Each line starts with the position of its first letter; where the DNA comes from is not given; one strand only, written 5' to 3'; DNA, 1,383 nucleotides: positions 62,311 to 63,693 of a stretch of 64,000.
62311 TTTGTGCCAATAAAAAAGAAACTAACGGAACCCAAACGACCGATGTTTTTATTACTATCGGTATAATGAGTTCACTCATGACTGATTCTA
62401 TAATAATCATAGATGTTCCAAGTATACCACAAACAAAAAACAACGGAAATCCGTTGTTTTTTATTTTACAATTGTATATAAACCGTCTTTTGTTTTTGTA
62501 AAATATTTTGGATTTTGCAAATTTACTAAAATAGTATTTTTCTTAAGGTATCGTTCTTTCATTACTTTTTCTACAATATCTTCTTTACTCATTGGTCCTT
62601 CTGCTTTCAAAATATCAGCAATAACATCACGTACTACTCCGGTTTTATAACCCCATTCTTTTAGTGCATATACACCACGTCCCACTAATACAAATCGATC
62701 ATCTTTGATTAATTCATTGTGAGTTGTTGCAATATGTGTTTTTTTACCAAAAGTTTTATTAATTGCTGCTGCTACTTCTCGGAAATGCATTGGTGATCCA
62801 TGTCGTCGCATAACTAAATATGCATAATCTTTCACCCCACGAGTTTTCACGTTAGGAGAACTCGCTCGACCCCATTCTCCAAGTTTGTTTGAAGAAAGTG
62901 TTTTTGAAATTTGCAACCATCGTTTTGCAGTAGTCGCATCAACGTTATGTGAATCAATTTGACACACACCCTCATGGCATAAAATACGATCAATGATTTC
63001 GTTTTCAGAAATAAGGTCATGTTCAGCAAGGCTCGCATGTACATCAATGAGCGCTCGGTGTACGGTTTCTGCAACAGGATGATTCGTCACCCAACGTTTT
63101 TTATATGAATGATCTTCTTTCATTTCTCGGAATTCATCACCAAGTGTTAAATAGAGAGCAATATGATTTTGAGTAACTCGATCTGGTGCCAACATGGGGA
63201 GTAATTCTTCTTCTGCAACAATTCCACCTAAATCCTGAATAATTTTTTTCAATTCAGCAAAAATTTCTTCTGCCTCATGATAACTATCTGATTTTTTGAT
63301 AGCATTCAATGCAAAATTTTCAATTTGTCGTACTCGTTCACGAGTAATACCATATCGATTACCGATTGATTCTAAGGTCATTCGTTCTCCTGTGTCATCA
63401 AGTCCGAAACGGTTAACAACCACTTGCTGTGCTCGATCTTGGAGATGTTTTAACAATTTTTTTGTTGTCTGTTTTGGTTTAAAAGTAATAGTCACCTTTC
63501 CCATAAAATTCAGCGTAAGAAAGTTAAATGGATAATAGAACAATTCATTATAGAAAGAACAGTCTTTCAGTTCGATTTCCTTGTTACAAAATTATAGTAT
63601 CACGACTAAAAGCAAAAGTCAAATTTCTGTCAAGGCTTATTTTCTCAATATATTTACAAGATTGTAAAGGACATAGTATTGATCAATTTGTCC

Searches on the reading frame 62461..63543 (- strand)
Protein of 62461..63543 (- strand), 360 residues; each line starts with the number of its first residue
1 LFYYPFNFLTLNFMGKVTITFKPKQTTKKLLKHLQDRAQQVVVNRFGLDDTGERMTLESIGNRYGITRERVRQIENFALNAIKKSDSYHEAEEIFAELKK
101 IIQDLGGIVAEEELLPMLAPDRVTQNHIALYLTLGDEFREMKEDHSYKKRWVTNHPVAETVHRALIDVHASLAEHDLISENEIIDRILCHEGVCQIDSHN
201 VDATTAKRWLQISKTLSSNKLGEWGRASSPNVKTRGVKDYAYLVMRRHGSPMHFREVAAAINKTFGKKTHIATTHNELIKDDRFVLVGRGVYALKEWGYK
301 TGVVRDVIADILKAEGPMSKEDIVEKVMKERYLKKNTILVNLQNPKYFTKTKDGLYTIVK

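Call 80: find_encoding_contigs(protein=window:62461-63543:-, flank=10000, max_places=1)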
Protein window:62461-63543:- (360 aa): no gene with exactly this product is on record in the collection.
